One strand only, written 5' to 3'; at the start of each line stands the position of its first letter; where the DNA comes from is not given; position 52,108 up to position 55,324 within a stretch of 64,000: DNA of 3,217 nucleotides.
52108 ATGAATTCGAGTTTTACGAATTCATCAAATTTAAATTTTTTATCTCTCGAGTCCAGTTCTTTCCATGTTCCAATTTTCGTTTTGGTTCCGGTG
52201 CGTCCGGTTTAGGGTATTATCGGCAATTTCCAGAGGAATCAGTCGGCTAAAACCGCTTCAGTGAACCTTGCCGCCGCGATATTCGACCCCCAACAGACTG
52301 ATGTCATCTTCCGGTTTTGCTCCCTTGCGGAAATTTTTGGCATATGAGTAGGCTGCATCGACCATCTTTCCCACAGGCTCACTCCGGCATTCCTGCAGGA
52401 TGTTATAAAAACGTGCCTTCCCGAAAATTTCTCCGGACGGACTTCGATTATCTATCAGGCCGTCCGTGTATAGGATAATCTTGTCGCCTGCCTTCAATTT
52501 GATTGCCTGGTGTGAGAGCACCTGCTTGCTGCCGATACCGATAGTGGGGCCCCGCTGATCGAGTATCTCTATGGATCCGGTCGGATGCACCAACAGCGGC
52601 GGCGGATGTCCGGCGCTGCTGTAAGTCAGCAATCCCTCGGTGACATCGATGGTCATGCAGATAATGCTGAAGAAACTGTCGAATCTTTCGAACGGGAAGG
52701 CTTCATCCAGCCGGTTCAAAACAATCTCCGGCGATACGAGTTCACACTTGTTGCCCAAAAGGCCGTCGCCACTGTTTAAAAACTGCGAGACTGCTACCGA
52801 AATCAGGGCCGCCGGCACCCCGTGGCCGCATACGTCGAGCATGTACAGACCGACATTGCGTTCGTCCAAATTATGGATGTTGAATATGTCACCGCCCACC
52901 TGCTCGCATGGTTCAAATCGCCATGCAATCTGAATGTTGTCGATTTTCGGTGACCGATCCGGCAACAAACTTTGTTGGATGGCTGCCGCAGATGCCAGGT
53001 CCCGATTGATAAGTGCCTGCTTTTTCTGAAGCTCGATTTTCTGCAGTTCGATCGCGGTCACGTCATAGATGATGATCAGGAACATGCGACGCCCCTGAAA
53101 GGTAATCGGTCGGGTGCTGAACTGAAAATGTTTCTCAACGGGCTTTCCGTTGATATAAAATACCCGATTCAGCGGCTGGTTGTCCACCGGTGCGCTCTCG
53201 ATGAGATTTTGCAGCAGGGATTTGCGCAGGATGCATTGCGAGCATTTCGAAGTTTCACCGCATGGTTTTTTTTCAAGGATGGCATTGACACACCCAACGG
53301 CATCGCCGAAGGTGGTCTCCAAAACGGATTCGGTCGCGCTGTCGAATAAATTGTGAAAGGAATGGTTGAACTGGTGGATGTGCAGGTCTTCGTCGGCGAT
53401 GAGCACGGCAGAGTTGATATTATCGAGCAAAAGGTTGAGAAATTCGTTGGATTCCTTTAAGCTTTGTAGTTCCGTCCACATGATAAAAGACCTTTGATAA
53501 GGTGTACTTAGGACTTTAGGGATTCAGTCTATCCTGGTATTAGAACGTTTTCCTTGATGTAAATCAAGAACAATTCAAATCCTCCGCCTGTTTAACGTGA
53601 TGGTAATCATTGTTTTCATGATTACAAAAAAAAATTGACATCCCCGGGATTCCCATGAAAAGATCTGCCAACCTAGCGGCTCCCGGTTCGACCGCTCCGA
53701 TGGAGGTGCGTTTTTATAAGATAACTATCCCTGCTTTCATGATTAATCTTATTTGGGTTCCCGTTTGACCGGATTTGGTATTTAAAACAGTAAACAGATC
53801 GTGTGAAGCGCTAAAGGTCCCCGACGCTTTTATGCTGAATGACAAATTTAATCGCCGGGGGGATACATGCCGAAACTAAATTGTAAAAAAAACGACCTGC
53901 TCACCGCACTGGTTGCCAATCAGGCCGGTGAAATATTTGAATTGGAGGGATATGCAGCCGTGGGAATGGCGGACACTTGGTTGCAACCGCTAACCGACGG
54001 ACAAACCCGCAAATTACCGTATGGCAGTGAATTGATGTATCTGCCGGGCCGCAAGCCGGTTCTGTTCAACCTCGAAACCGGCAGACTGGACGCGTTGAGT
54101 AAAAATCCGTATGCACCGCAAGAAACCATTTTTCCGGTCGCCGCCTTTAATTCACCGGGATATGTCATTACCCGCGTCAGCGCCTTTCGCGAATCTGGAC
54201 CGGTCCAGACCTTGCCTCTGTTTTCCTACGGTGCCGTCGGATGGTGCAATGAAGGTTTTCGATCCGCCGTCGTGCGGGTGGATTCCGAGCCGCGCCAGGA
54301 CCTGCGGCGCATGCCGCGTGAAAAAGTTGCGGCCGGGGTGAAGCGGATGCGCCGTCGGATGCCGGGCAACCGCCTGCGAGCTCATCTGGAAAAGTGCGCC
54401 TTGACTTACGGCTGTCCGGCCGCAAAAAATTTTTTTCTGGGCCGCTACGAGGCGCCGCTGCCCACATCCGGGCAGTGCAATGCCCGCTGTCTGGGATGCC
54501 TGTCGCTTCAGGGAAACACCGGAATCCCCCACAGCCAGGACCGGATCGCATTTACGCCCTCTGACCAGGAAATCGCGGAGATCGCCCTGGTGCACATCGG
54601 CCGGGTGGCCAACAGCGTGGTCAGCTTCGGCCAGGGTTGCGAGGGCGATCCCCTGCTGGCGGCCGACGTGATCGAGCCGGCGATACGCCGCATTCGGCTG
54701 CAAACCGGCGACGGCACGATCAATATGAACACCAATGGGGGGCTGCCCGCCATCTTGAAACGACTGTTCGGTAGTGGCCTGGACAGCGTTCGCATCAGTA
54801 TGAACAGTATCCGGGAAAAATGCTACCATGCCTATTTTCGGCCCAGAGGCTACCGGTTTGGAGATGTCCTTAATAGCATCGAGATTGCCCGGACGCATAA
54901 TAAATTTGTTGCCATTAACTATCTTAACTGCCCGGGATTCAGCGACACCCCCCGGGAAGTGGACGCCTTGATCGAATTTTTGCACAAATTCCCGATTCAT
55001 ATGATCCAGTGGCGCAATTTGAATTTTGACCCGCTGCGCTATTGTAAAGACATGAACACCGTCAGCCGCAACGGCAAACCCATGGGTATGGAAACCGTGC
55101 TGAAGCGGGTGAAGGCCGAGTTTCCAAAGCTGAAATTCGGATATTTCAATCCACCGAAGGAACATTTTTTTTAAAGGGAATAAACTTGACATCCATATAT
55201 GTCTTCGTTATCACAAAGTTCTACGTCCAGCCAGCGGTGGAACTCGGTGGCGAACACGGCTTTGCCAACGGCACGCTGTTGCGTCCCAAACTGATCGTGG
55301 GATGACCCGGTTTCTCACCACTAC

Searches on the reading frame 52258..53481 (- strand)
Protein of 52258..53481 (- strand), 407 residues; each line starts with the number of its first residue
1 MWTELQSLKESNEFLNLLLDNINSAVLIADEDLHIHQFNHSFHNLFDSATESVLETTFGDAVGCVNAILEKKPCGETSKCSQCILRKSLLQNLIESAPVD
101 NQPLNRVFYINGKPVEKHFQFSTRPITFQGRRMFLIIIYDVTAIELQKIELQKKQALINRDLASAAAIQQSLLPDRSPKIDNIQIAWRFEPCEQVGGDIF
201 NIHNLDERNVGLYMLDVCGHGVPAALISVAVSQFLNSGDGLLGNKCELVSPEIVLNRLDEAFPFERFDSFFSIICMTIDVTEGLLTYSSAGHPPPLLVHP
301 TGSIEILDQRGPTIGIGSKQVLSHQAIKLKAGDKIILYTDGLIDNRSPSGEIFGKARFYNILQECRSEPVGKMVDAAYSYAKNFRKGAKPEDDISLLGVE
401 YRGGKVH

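Call 45: search_protein_families(library=pfam, proteins=[window:52258-53481:-])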
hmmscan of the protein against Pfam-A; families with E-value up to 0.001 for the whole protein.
window:52258-53481:- (407 aa): 2 families
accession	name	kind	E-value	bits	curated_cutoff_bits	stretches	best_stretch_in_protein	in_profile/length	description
PF07228.17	SpoIIE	-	2.4e-42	145.5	25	1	207-401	2-191/192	Stage II sporulation protein E (SpoIIE)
PF13188.13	PAS_8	-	0.00097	19.4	21.8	0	13-66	1-51/65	PAS domain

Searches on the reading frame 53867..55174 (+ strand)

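Call 45: search_protein_families(library=pfam, proteins=[window:53867-55174:+])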
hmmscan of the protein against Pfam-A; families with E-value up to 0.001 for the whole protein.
window:53867-55174:+ (435 aa): 1 family
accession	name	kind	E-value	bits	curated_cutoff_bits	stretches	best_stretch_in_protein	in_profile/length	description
PF04055.27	Radical_SAM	-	1.8e-13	51.4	29.5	1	200-371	3-165/166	Radical SAM superfamily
